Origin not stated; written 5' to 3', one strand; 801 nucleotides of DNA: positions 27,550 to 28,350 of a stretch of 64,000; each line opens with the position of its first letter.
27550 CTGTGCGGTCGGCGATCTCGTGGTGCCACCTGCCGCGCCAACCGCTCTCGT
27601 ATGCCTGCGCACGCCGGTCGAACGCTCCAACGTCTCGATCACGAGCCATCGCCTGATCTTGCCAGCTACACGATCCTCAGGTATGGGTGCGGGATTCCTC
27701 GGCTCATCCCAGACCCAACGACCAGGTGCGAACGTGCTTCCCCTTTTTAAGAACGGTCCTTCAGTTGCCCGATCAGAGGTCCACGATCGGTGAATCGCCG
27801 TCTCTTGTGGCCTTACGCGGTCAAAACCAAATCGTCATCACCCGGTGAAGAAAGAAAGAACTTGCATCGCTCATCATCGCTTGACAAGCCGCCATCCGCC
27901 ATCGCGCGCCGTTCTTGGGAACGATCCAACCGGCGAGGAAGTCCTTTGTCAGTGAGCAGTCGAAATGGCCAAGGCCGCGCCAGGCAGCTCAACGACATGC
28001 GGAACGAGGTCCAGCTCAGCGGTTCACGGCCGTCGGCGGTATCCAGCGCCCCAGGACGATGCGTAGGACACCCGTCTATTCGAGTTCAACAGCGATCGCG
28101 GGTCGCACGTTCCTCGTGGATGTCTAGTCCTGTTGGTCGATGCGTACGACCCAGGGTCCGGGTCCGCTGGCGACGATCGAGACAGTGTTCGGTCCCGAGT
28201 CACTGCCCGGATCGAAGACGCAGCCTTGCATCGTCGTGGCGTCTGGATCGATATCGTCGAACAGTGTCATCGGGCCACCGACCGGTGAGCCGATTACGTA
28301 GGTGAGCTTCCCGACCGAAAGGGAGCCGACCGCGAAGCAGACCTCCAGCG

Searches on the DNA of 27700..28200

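Call 61: search_rna_families(source=window, start=27700, end=28200, threshold=evalue, max_evalue=1, show_alignments=1)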
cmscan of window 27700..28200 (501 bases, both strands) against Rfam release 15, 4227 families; matches with E-value up to 1: 0.
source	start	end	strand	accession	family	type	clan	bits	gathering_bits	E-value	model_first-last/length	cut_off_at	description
